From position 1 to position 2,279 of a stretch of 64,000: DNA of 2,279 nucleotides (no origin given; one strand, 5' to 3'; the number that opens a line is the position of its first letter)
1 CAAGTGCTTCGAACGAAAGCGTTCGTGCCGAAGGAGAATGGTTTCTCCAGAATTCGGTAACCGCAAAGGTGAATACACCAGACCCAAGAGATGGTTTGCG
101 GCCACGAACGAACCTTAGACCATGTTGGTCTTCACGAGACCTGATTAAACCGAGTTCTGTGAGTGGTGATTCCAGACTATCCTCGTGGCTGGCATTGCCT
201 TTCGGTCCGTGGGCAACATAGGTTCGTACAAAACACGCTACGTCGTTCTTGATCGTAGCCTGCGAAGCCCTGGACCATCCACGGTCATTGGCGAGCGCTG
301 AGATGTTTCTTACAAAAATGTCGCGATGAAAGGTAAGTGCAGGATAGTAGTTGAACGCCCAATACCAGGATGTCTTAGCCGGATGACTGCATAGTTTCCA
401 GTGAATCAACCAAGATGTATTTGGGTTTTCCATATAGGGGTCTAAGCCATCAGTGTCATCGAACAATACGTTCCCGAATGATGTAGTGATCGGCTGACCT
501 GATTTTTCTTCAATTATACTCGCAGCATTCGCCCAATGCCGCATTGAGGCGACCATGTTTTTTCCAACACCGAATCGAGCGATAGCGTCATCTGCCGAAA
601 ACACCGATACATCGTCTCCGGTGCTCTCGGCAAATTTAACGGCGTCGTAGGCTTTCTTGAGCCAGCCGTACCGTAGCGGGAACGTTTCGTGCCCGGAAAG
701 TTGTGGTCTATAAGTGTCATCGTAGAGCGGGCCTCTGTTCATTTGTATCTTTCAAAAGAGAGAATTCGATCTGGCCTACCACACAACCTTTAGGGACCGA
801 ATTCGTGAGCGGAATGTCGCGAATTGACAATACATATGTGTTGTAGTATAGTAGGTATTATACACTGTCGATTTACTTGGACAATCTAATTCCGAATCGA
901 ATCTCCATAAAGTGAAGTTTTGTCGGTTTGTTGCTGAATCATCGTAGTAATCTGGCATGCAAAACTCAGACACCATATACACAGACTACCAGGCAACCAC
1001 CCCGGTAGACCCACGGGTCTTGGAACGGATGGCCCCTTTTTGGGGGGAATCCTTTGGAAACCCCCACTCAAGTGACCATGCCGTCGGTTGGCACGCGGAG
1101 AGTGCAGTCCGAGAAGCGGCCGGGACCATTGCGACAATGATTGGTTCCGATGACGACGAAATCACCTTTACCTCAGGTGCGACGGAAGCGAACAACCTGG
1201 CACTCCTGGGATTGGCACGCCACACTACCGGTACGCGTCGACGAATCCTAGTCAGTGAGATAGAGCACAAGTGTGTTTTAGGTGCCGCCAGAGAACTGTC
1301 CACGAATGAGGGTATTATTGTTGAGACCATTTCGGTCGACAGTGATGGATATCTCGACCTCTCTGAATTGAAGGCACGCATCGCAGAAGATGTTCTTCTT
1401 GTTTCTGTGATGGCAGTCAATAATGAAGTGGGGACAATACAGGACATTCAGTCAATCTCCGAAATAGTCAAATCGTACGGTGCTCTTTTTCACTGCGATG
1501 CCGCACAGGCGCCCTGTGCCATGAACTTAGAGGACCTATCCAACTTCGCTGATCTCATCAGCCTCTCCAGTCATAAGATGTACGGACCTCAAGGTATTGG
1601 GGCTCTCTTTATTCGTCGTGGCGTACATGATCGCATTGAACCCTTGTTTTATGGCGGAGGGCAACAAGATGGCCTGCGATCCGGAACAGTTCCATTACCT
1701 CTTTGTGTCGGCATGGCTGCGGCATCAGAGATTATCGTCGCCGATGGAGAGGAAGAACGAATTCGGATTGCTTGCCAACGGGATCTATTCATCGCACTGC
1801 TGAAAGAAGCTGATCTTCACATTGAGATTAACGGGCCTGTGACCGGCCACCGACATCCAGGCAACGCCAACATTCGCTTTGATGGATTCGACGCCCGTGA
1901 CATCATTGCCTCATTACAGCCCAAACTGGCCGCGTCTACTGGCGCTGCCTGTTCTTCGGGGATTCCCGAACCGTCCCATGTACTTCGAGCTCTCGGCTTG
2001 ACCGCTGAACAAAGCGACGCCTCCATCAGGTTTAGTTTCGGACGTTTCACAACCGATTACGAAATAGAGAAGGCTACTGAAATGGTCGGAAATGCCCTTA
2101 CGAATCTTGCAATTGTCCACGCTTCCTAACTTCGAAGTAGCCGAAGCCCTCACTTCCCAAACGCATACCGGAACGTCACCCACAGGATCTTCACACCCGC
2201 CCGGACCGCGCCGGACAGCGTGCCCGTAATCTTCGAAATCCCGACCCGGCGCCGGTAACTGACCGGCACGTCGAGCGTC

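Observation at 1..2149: AT-rich island edge with a divergent DUF4007 (SspB-like) gene and a DndA/SspA-like cysteine desulfurase: probable end of a DNA phosphorothioation module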

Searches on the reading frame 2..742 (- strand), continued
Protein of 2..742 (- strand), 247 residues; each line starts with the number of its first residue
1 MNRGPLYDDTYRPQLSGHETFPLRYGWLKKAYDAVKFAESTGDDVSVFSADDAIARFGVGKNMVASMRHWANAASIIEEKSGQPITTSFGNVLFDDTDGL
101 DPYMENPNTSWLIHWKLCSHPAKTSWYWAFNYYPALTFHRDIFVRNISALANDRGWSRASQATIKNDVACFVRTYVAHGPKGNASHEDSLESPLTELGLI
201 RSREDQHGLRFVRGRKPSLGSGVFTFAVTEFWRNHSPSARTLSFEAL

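Call 49: find_encoding_contigs(protein=P0056, flank=10000, max_places=2)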
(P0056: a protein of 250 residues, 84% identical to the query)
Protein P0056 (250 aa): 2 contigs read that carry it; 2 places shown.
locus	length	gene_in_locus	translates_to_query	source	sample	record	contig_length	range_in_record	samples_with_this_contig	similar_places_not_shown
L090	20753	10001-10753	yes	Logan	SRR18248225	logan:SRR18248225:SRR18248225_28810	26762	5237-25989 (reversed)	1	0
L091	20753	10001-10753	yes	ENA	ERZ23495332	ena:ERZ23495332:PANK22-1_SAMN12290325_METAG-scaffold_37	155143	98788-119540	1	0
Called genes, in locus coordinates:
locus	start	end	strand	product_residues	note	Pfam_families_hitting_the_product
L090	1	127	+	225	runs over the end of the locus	PF03548:LolA (faint), PF17131:TP_0789-like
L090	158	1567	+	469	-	PF00919:UPF0004, PF04055:Radical_SAM, PF01938:TRAM (weak), PF18693:TRAM_2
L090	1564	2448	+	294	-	PF13512:TPR_18 (faint), PF07719:TPR_2 (faint), PF13371:TPR_9 (faint), PF13525:YfiO, PF13174:TPR_6 (weak), PF13424:TPR_12 (weak), PF13432:TPR_16 (weak), PF13525:YfiO, +3 more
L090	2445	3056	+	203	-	PF01467:CTP_transf_like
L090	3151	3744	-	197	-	PF01121:CoaE, PF13238:AAA_18 (faint)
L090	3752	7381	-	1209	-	PF02463:SMC_N, PF13175:AAA_15, PF13304:AAA_21 (weak), PF13476:AAA_23, PF13555:AAA_29 (faint), PF06470:SMC_hinge, PF13304:AAA_21 (weak)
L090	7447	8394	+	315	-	PF00535:Glycos_transf_2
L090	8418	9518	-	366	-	PF00266:Aminotran_5, PF00155:Aminotran_1_2, PF01212:Beta_elim_lyase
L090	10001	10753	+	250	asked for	PF13182:DUF4007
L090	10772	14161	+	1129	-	-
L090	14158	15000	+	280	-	PF01507:PAPS_reduct (weak)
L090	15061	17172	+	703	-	PF00176:SNF2-rel_dom (weak), PF00270:DEAD, PF04851:ResIII, PF00271:Helicase_C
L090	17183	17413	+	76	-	-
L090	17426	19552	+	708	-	PF13175:AAA_15, PF13476:AAA_23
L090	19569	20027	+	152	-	-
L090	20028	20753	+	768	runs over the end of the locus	PF03235:GmrSD_N, PF07510:GmrSD_C (weak)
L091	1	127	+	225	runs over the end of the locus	PF03548:LolA (faint), PF17131:TP_0789-like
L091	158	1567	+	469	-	PF00919:UPF0004, PF04055:Radical_SAM, PF01938:TRAM (weak), PF18693:TRAM_2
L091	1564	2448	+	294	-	PF13512:TPR_18 (faint), PF07719:TPR_2 (faint), PF13371:TPR_9 (faint), PF13525:YfiO, PF13174:TPR_6 (weak), PF13424:TPR_12 (weak), PF13432:TPR_16 (weak), PF13525:YfiO, +3 more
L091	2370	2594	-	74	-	-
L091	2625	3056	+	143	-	PF01467:CTP_transf_like (weak)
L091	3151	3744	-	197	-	PF01121:CoaE, PF13238:AAA_18 (faint)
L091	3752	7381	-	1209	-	PF02463:SMC_N, PF13175:AAA_15, PF13304:AAA_21 (weak), PF13476:AAA_23, PF13555:AAA_29 (faint), PF06470:SMC_hinge, PF13304:AAA_21 (weak)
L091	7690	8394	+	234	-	PF00535:Glycos_transf_2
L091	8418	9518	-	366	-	PF00266:Aminotran_5, PF00155:Aminotran_1_2, PF01212:Beta_elim_lyase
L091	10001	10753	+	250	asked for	PF13182:DUF4007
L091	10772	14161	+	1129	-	-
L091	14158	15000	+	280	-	PF01507:PAPS_reduct (weak)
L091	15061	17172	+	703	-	PF00176:SNF2-rel_dom (weak), PF00270:DEAD, PF04851:ResIII, PF00271:Helicase_C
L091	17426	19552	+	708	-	PF13175:AAA_15, PF13476:AAA_23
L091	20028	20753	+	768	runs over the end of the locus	PF03235:GmrSD_N, PF07510:GmrSD_C (weak)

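Call 50: search_protein_families(library=padloc, proteins=[L090:15061-17169:+, L090:17183-17410:+, L090:17426-19549:+, L090:19569-20024:+, L090:10772-14158:+, L090:14158-14997:+], max_evalue=0.001)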
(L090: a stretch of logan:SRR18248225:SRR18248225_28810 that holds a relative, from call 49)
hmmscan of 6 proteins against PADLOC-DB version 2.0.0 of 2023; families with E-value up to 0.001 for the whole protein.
L090:15061-17169:+ (703 aa): 18 families
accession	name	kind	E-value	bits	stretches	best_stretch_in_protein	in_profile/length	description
PDLC02707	PbeA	-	5.3e-194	644.6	1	15-684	13-665/672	PbeA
PDLC02704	PbeA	-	1e-165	551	1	18-684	15-678/682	PbeA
PDLC02706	PbeA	-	6.6e-114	380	1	29-686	19-710/722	PbeA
PDLC02703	PbeA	-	1.7e-74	249.6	1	20-655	17-619/626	PbeA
PDLC02705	PbeA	-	7.4e-46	154.6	2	267-683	250-673/691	PbeA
PDLC01763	Cas3b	-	1.5e-07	28.6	1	287-333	268-314/762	-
PDLC03658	mREase_IV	-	4.9e-07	25.9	1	539-651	453-559/953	Type IV methyl-directed restriction enzyme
PDLC02846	DpdE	-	1.3e-06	24.6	0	291-415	188-297/1034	DpdE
PDLC03597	REase_MTase_IIG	-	4e-06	22.6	1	572-638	528-598/1646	Type IIG restriction enzyme-methyltransferase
PDLC01089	C3a193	-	2.9e-05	20.6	0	571-635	518-582/983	poss. alt. Cas3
PDLC03659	mREase_IV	-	3.2e-05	20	0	582-650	500-566/945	Type IV methyl-directed restriction enzyme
PDLC03829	ZacB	-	3.4e-05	20.9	1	61-170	225-332/586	-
PDLC01439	typeIV_DinG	-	3.5e-05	20.7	0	280-333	32-60/575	CAS-IV-A; associated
PDLC01759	Cas3b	-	6.1e-05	19.9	1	287-332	235-280/711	-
PDLC03042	REase_I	-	0.00023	16.6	0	594-652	789-847/1170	Type I restriction enzyme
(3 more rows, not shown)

L090:17183-17410:+ (76 aa): 0 families

L090:17426-19549:+ (708 aa): 72 families (the best 25 are shown)
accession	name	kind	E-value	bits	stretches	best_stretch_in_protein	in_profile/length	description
PDLC02714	PbeC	-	1.5e-50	170.8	1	1-549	1-526/651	PbeC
PDLC02730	PbeC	-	5e-50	168.9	1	1-659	1-647/651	PbeC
PDLC02723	PbeC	-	1.2e-45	154.2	1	4-627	4-603/618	PbeC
PDLC02741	PbeC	-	8.2e-44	148.1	1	8-546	8-519/644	PbeC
PDLC02722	PbeC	-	6.2e-41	138.7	1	1-645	1-614/643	PbeC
PDLC02729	PbeC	-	1.6e-36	124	1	1-648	1-637/668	PbeC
PDLC02726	PbeC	-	2.2e-36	123.5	1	2-648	2-608/637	PbeC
PDLC02750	PbeC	-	6.6e-35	118.8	1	1-648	1-615/629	PbeC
PDLC02739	PbeC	-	6.5e-32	109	1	1-543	1-518/644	PbeC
PDLC02732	PbeC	-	2.3e-31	107.1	1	1-645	1-622/625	PbeC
PDLC02663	DndD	-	9.5e-31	105.3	1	2-647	2-638/675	DndD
PDLC02740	PbeC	-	1.1e-30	105.1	1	18-648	19-623/648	PbeC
PDLC02753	PbeC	-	1.1e-30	104.7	1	1-544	1-521/648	PbeC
PDLC02668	DndD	-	4.6e-29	99.9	1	8-648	11-626/659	DndD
PDLC02756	PbeC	-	1.9e-25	87.9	1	3-647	3-624/643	PbeC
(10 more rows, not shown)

L090:19569-20024:+ (152 aa): 0 families

L090:10772-14158:+ (1129 aa): 15 families
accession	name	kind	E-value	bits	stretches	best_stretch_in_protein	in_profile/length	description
PDLC02780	SspC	-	0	1250.8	1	3-1054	1-1044/1045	SspC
PDLC02779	SspC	-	1.7e-208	692.9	1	10-1034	2-1052/1054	SspC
PDLC02770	SspC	-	9.2e-183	608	1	9-1041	2-1045/1047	SspC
PDLC02781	SspC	-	5.6e-178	592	1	15-1040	2-1062/1104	SspC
PDLC02778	SspC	-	5.1e-164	545.6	1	13-1036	1-1050/1053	SspC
PDLC02775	SspC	-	1.5e-154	514.2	1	1-1034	1-1060/1064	SspC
PDLC02774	SspC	-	2e-149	497.3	1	13-1042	1-1035/1065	SspC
PDLC02772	SspC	-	1.7e-117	391.8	1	12-1054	10-1090/1123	SspC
PDLC02777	SspC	-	2.8e-105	351.6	1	15-1045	2-1055/1097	SspC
PDLC02776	SspC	-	1.7e-104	348.5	1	39-1029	17-984/1039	SspC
PDLC02478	BrxC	-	7.6e-98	326.5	1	10-1035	7-1062/1108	BrxC-PglY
PDLC02773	SspC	-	2.3e-96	321.8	1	15-1024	2-1005/1011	SspC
PDLC02771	SspC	-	1.3e-47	160.6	2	347-720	449-819/828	SspC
PDLC02480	BrxC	-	6.5e-05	18.4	0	291-353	366-428/1389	BrxC-PglY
PDLC02489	BrxC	-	0.00062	15.9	0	29-75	40-90/1146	BrxC-PglY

L090:14158-14997:+ (280 aa): 4 families
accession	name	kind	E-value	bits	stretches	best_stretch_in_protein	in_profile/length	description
PDLC02782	SspD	-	1.8e-135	449.1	1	8-280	1-277/277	SspD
PDLC02510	BrxP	-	2.6e-09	33.8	1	10-192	136-323/779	BrxP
PDLC02662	DndC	-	1.9e-05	21.8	0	69-125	105-163/481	DndC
PDLC02661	DndC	-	0.00025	18.1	0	84-123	118-157/468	DndC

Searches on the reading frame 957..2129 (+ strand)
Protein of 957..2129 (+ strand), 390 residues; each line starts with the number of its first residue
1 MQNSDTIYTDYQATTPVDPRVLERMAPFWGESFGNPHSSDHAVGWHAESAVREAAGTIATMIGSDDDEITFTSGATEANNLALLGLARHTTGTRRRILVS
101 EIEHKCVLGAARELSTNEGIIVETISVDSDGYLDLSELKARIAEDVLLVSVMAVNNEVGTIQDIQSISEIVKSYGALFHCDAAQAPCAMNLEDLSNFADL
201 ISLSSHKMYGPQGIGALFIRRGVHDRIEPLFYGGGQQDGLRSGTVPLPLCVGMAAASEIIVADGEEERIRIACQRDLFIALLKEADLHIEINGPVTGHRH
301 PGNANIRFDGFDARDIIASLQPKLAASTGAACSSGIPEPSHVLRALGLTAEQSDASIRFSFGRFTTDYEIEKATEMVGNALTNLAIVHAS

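Call 9: search_protein_families(library=pfam, proteins=[window:957-2126:+], max_evalue=0.01)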
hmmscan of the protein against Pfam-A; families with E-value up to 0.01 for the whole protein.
window:957-2126:+ (390 aa): 4 families
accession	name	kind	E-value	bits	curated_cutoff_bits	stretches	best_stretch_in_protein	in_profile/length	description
PF00266.25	Aminotran_5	-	3.4e-73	247.2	21.5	1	7-372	1-370/371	Aminotransferase class-V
PF01212.27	Beta_elim_lyase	-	7.4e-08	32.5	27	1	50-206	33-198/288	Beta-eliminating lyase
PF00155.27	Aminotran_1_2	-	0.0002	21.1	19.7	1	65-288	65-296/361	Aminotransferase class I and II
PF01041.23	DegT_DnrJ_EryC1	-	0.0083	15.8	19.8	0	59-188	34-152/360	DegT/DnrJ/EryC1/StrS aminotransferase family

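Call 10: search_protein_families(library=padloc, proteins=[window:957-2126:+], max_evalue=0.01)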
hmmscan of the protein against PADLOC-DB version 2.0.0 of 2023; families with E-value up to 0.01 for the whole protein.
window:957-2126:+ (390 aa): 2 families
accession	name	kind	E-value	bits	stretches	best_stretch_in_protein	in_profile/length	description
PDLC02759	SspA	-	1.9e-128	426.9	1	8-383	1-372/374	SspA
PDLC02657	DndA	-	2.9e-125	416.4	1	7-377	1-368/372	DndA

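Call 11: search_protein_families(library=ncbifam, proteins=[window:957-2126:+], max_evalue=0.01)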
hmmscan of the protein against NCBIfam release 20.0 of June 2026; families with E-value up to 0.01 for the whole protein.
window:957-2126:+ (390 aa): 24 families
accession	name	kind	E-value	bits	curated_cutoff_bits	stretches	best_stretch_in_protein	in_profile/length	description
TIGR02006.1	IscS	equivalog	2.7e-114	382.3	643.2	1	6-384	4-378/402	IscS subfamily cysteine desulfurase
NF010611.0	PRK14012.1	equivalog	2.8e-112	375.6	548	1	6-384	6-382/406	IscS subfamily cysteine desulfurase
TIGR03235.1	DNA_S_dndA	equivalog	7.8e-105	351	480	1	8-360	1-352/353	cysteine desulfurase DndA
TIGR03402.1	FeS_nifS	equivalog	8.3e-103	344.1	530.75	1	7-382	1-371/379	cysteine desulfurase NifS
TIGR03403.1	nifS_epsilon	equivalog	3.4e-74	249.9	587.7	1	7-386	1-378/382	NifS family cysteine desulfurase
NF002806.0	PRK02948.1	subfamily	2.3e-71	240.8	304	1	7-377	2-368/381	IscS subfamily cysteine desulfurase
TIGR01979.1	sufS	subfamily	2.6e-42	145.1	475.1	1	2-235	15-249/403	SufS family cysteine desulfurase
TIGR01977.1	am_tr_V_EF2568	hypoth_equivalog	2.7e-35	122.1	377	1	7-377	1-373/376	cysteine desulfurase family protein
NF041166.1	f2_encap_cargo1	exception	5e-34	118.4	800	1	6-235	246-475/623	family 2A encapsulin nanocompartment cargo protein cysteine desulfurase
NF006791.0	PRK09295.1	equivalog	1.5e-24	86.9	661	1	7-235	25-253/406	cysteine desulfurase SufS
NF008126.0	PRK10874.1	equivalog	7.8e-24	84.5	607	1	4-381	18-396/401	cysteine desulfurase CsdA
TIGR01976.1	am_tr_V_VC1184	hypoth_equivalog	9.8e-23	81.1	352.35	1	5-267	18-282/401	cysteine desulfurase-like protein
TIGR03392.1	FeS_syn_CsdA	equivalog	3.5e-22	79.1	493.6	1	4-381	15-393/398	cysteine desulfurase CsdA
NF040779.1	Sec_lyase_SclA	exception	1.8e-21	76.5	525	1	50-235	44-227/378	selenocysteine lyase SclA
TIGR04343.1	egtE_PLP_lyase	equivalog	5.1e-14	51.9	400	1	55-235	60-231/370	ergothioneine biosynthesis PLP-dependent enzyme EgtE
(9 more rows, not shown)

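Call 12: find_encoding_contigs(protein=window:957-2129:+, flank=10000, max_places=10)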
Protein window:957-2129:+ (390 aa): no gene with exactly this product is on record in the collection.

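Call 35: search_solved_structures(query=window:957-2126:+, max_evalue=1e-40, show_alignments=0)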
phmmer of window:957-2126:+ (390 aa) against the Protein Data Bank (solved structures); distinct sequences matched with E-value up to 1e-40: 26.
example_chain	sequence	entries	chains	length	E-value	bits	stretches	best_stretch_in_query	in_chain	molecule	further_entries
8tvt_A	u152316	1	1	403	4.6e-93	315.3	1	6-375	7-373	Cysteine desulfurase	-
5wkp_A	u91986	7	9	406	4.8e-93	315.2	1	6-375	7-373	Cysteine desulfurase, mitochondrial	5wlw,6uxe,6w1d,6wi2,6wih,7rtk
8pk8_A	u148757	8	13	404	5.1e-93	315.1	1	7-375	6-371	Cysteine desulfurase | Isoform Mitochondrial of Cysteine desulfurase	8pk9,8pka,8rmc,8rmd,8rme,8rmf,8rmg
6nzu_A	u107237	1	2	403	5.8e-93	314.9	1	7-375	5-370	Cysteine desulfurase, mitochondrial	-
5usr_A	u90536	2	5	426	6e-93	314.9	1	6-375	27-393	Cysteine desulfurase, mitochondrial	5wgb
5kz5_1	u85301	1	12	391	5.9e-89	301.8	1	15-375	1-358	Cysteine desulfurase, mitochondrial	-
1p3w_B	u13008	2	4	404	1.2e-88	300.7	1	7-383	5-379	Cysteine desulfurase | Cysteine desulfurase IscS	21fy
3lvj_A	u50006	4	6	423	1.3e-88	300.6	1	7-383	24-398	Cysteine desulfurase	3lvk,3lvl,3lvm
7mhv_A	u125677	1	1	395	2.3e-88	299.8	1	6-382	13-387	Cysteine desulfurase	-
4r5f_A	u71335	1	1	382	1.1e-78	267.9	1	8-382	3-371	Cysteine desulfurase IscS 2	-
4eb5_A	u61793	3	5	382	7.8e-78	265.2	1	8-382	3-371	Probable cysteine desulfurase 2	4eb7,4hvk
9wep_A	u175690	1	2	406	3e-67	230.3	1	6-375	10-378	cysteine desulfurase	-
9wer_A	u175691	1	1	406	2.8e-66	227.1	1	6-375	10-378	cysteine desulfurase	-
9wew_A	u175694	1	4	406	5.4e-66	226.2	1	6-375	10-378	cysteine desulfurase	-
9wf8_A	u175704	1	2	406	3.7e-65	223.5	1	6-375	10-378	cysteine desulfurase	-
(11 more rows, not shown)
